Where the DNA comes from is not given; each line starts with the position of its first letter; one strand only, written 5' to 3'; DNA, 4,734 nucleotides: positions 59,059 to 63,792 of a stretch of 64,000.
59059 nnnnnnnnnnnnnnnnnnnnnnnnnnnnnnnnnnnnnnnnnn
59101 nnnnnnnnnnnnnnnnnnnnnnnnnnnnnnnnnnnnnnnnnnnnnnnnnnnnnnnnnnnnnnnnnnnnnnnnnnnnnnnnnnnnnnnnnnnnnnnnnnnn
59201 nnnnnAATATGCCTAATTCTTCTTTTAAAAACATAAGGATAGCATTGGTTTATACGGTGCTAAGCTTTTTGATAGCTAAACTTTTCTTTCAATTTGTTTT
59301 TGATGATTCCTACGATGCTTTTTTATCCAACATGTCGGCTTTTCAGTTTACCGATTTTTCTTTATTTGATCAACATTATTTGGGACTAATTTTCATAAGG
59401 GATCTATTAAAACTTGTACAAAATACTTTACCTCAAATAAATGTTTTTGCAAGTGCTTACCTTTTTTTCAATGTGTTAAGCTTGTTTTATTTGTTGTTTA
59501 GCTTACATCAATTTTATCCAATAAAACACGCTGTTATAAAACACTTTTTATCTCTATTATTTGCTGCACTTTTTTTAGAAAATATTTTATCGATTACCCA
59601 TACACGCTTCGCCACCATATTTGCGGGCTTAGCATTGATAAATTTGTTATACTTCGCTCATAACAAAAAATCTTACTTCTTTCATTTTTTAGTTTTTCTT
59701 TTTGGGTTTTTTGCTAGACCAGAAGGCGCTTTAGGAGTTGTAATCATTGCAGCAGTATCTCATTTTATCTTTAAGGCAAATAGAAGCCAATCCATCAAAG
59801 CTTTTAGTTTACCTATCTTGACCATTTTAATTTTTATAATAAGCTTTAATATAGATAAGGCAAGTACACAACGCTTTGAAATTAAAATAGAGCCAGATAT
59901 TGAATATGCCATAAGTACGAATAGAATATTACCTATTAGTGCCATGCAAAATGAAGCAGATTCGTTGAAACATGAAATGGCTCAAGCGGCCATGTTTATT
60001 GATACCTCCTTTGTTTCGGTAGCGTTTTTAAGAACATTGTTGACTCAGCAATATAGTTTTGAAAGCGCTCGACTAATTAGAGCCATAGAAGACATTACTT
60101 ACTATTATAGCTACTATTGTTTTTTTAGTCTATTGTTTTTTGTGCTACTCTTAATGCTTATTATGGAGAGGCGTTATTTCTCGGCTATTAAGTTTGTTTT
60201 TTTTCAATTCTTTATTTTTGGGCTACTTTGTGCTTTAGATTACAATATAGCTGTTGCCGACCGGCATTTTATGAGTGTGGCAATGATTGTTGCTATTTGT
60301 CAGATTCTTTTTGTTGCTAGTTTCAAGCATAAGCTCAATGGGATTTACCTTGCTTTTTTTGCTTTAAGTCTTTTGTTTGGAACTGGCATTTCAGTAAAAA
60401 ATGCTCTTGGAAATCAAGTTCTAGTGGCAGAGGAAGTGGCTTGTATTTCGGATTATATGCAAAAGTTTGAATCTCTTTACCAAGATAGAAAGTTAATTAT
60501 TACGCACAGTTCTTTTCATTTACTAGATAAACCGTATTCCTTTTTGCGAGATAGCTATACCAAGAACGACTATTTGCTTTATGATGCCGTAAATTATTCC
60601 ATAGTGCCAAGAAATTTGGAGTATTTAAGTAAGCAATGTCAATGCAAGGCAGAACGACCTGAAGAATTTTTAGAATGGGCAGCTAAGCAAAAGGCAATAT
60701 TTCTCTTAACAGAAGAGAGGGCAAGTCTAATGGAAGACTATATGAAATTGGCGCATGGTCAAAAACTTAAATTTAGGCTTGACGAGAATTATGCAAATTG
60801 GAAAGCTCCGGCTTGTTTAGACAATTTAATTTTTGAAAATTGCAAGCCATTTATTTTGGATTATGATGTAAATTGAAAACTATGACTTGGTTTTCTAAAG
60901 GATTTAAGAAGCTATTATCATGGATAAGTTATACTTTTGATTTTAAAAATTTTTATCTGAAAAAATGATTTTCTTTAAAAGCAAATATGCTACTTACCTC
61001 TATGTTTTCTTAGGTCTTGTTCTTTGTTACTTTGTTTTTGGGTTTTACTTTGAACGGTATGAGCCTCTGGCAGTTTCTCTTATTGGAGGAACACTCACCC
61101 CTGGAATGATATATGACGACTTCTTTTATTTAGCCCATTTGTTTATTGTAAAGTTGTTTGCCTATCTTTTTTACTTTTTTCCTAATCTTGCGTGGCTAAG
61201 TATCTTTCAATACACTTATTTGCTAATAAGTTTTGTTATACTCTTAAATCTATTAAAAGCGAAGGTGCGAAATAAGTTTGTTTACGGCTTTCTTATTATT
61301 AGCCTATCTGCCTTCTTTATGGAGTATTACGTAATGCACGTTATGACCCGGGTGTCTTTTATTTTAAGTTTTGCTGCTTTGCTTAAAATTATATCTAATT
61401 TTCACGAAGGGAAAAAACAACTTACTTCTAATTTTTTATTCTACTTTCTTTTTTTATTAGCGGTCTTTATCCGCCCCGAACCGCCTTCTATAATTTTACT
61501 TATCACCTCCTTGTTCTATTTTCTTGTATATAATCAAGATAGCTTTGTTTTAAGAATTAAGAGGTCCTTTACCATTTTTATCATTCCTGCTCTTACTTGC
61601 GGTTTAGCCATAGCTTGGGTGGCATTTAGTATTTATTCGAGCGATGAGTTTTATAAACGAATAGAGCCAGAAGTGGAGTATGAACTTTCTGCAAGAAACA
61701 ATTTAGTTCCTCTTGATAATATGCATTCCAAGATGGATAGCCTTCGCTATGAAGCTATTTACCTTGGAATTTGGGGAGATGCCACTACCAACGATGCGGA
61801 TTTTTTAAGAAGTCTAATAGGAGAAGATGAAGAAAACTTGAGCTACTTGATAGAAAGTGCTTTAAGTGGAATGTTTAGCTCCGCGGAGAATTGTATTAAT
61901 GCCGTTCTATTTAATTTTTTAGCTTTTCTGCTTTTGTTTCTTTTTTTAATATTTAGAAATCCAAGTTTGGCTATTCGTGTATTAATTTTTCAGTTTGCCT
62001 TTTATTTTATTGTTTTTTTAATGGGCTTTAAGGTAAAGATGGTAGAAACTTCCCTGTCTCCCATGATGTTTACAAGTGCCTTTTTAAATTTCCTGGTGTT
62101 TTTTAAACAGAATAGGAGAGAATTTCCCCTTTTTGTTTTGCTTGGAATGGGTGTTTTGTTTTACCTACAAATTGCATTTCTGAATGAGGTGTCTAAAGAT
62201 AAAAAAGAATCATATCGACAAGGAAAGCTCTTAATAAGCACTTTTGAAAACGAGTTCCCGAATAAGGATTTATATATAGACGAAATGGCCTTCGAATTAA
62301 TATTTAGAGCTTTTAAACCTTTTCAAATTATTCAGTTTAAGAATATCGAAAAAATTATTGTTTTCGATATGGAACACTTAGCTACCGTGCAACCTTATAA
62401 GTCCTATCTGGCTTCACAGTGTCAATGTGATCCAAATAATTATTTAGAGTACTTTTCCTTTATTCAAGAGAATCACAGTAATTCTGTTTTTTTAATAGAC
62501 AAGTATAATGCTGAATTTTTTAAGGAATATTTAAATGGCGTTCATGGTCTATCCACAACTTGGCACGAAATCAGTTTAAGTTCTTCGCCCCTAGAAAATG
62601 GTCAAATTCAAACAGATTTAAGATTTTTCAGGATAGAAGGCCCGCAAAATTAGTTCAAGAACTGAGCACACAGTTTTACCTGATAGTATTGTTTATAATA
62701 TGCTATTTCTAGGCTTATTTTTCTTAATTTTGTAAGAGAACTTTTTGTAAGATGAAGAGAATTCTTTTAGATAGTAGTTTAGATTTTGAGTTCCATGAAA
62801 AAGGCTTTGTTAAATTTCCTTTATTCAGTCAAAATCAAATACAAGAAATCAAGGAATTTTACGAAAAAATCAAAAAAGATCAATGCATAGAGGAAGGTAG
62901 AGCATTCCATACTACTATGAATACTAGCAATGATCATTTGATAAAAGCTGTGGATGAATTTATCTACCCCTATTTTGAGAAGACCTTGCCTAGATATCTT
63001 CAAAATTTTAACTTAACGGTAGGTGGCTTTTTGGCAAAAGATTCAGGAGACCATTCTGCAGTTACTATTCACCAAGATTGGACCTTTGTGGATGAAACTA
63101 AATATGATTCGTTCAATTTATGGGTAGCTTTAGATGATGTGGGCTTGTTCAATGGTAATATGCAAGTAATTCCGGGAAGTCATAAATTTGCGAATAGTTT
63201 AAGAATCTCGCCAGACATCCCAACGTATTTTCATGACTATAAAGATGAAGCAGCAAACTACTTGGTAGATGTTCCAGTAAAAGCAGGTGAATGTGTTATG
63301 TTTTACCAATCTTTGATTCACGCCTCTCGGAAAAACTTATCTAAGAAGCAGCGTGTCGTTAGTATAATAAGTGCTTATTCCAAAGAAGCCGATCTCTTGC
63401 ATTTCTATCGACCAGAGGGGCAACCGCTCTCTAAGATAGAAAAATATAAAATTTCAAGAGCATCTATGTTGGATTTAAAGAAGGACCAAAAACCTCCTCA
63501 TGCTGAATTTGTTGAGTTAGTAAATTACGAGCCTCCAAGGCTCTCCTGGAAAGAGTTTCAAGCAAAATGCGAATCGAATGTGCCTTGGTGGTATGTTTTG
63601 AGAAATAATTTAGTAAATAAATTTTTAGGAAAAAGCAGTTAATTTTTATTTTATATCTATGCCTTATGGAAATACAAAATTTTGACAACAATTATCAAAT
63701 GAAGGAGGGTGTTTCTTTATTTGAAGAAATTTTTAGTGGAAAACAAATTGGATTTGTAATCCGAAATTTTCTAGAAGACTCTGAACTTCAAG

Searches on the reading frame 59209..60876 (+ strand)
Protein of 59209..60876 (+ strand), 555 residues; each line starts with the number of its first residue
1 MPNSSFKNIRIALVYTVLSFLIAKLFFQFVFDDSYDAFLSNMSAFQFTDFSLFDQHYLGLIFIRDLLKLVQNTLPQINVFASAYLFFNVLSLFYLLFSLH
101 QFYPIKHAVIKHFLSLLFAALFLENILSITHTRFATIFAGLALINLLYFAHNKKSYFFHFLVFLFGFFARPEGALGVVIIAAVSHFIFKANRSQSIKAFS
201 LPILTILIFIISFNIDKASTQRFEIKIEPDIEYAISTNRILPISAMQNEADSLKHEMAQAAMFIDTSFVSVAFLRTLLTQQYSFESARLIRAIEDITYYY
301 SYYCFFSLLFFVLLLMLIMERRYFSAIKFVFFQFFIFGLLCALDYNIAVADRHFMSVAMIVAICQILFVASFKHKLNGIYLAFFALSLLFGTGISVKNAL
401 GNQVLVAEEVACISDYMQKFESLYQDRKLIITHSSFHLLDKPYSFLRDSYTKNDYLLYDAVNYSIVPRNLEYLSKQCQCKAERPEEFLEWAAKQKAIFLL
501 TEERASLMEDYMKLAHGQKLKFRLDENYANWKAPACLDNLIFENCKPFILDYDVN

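Call 12: search_protein_families(library=pfam, proteins=[window:59209-60876:+], max_evalue=0.001)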
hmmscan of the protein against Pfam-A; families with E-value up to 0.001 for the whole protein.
window:59209-60876:+ (555 aa): 0 families

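Call 27: search_protein_families(library=ncbifam, proteins=[window:59209-60876:+], max_evalue=0.01)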
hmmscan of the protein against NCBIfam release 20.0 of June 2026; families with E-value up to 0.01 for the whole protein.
window:59209-60876:+ (555 aa): 0 families

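Call 34: find_homologous_proteins(query=window:59209-60876:+, max_evalue=0.00001)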
Query window:59209-60876:+ (555 aa): 25 proteins with E <= 0.00001 among 8000 candidates.
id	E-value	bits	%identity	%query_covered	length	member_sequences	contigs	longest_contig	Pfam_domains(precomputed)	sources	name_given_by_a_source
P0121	0.0e+0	1200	100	100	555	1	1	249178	-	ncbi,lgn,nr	ncbi:MAG: hypothetical protein H6579_05050 [Chitinophagales bacterium]|nr:hypothetical protein [Chit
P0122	8.1e-259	878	72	100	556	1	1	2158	-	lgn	-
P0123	2.9e-157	543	47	97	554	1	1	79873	-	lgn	-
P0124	5.7e-153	529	46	99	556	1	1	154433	-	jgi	-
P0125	1.4e-146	508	47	97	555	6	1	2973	-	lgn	-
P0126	1.6e-146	508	47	93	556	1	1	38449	-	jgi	-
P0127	3.2e-138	480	46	97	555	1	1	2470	-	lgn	-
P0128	3.5e-135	470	46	94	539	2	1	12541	-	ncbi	ncbi:MAG: hypothetical protein WD334_01030, partial [Chitinophagales bacterium]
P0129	7.4e-135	469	44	98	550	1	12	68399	-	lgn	-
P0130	1.3e-133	465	43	96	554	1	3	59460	-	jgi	-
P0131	1.6e-133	465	44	97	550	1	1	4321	-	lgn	-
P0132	8.9e-127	442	42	98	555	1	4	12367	-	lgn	-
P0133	1.2e-125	439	41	96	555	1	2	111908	-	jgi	jgi:hypothetical protein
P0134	3.4e-125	437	43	98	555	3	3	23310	-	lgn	-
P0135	2.6e-121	424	39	97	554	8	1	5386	-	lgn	-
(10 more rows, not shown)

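Call 41: predict_structure(alignment_id=A2)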
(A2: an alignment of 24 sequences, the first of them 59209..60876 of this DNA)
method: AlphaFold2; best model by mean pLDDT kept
length: 555 residues; sequences in the alignment: 24
mean_pLDDT: 89.0   pTM: 0.88
mean pLDDT of the five models: 89.0, 88.7, 88.7, 88.4, 88.1
residues with pLDDT >= 90: 347; 70-90: 186; 50-70: 20; < 50: 2
segments of 3 or more residues with pLDDT < 50: none
pLDDT, mean of each block of 10 residues (from residue 1): 70 96 92 80 91 77 87 92 93 95 84 94 87 89 92 91 94 92 93 92 94 90 84 80 91 92 89 85 79 92 95 94 95 95 80 83 93 81 93 94 90 90 93 89 90 93 89 95 94 94 93 93 86 73 82 74
secondary structure, 60 per line:
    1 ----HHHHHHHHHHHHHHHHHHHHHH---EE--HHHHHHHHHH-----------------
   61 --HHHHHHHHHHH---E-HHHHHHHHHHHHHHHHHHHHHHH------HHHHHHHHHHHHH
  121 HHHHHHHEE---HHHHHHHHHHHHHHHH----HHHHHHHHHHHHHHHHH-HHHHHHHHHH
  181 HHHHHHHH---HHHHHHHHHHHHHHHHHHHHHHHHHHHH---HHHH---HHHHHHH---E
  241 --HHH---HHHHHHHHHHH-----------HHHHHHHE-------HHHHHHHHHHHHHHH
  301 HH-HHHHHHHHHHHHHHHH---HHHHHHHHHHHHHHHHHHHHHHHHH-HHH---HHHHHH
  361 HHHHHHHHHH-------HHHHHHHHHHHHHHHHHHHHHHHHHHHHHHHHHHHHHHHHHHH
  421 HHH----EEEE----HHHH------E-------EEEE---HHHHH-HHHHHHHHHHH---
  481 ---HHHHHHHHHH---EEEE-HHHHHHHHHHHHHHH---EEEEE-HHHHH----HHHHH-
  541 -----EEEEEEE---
elements in order: H5-26 H34-43 H63-73 H79-101 H108-127 H133-148 H153-169 H171-188 H192-219 H223-226 H230-236 H249-259 H271-277 H286-302 H304-319 H323-347 H355-370 H378-423 E428-431 H436-439 E454-457 H461-465 H467-477 H484-493 E497-500 H502-516 E520-524 H526-530 H535-539 E546-552

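Call 44: fold_search(model_id=the predicted structure, library=pdb)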
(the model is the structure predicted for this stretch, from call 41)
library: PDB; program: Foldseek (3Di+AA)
matches with E <= 10: 168; with E <= 0.001: 0
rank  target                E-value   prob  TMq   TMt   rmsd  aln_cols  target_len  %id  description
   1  6gxc_A                2.2e-02  0.98  0.38  0.32  13.7       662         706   10  Bacterial oligosaccharyltransferase PglB in complex with an inhibitory peptide and a reactive lipid-linked oligosaccha (released 2018-11-14)
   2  7voe                  3.7e-01  0.10  0.13  0.16  24.3       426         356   13  Crystal structure of 5-HT2AR in complex with aripiprazole (released 2021-12-22)
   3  6ds0                  3.9e-01  0.09  0.11  0.14  24.1       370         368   11  Structural Determinants of Activation and Biased Agonism at the 5-HT2B Receptor (released 2018-08-29)
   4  6h7d                  4.8e-01  0.08  0.11  0.12  26.2       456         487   10  Crystal Structure of A. thaliana Sugar Transport Protein 10 in complex with glucose in the outward occluded state (released 2019-02-06)
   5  3wme                  6.3e-01  0.04  0.08  0.07  27.4       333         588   12  Crystal structure of an inward-facing eukaryotic ABC multidrug transporter (released 2014-03-19)
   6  8ycp_A                9.9e-01  0.06  0.10  0.10  19.7       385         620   10  structure of human trpv1 in complex with BC5 (released 2025-01-29)
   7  9n7f_B                1.0e+00  0.04  0.08  0.12  25.5       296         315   14  HsSTING with cGAMP/C53/DCA (released 2026-02-18)
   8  8gmg                  1.0e+00  0.03  0.08  0.05  32.9       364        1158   11  CryoEM structure of P-Glycoprotein in Apo state (released 2025-04-23)
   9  8fzb_C                1.1e+00  0.15  0.15  0.22  15.2       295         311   11  Crystal structure of human FAM86A (released 2023-06-21)
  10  8z7z                  1.2e+00  0.04  0.11  0.13  24.6       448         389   11  SLC19A2-Thiamine inward structure (released 2025-01-08)
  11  9oli_A                1.4e+00  0.04  0.11  0.12  24.0       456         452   12  Crystal structure of the melibiose-bound melibiose transporter (released 2026-02-04)
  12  8sc6                  1.4e+00  0.08  0.11  0.13  23.0       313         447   13  Human OCT1 bound to thiamine in inward-open conformation (released 2023-10-18)
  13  8dl6_A                1.4e+00  0.03  0.10  0.11  24.7       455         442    9  Cryo-EM structure of human ferroportin/slc40 bound to Ca2+ in nanodisc (released 2023-01-25)
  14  7sel_A                1.5e+00  0.03  0.08  0.08  28.2       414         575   10  E. coli MsbA in complex with LPS and inhibitor G7090 (compound 3) (released 2022-03-09)
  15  9wno_A                1.6e+00  0.20  0.28  0.35  17.0       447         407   12  Cryo-EM structure of Candida glabrata GPI mannosyltransferase I bound to Dol-P-Man (released 2025-12-03)
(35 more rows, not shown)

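Call 48: search_solved_structures(query=A2, max_evalue=10)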
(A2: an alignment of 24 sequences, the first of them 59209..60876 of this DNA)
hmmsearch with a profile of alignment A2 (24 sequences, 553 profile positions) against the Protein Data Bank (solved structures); distinct sequences matched with E-value up to 10: 0.

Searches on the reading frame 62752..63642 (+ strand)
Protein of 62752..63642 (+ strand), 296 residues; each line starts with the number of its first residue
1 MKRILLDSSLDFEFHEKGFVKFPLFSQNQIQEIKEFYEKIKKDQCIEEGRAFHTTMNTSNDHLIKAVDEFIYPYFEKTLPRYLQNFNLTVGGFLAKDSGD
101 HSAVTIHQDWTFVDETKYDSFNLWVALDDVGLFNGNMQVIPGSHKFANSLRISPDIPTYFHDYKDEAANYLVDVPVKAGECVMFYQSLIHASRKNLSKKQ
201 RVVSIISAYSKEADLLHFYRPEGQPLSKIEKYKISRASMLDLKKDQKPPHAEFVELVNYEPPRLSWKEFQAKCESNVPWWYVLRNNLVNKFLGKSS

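Call 12: search_protein_families(library=pfam, proteins=[window:62752-63642:+], max_evalue=0.001)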
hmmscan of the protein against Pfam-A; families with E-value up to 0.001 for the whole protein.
window:62752-63642:+ (296 aa): 1 family
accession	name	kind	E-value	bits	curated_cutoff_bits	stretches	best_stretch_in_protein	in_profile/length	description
PF05721.19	PhyH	-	2.3e-22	80.8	22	1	14-202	1-212/213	Phytanoyl-CoA dioxygenase (PhyH)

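Call 69: search_protein_families(library=ncbifam, proteins=[window:62752-63642:+], max_evalue=0.01)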
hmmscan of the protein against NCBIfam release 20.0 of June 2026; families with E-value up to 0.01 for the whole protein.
window:62752-63642:+ (296 aa): 3 families
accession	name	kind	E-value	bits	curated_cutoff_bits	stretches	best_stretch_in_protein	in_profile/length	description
TIGR01762.1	chlorin-enz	subfamily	5.8e-06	25.8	226.3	0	120-147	133-160/288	chlorinating enzyme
TIGR04436.1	SpoChoClust_3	subfamily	0.00014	21.2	200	1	102-243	107-234/300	putative 2OG-Fe(II) oxygenase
TIGR04324.1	SpoChoClust_2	subfamily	0.00073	19.2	150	1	100-220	107-231/248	sporadic carbohydrate cluster 2OG-Fe(II) oxygenase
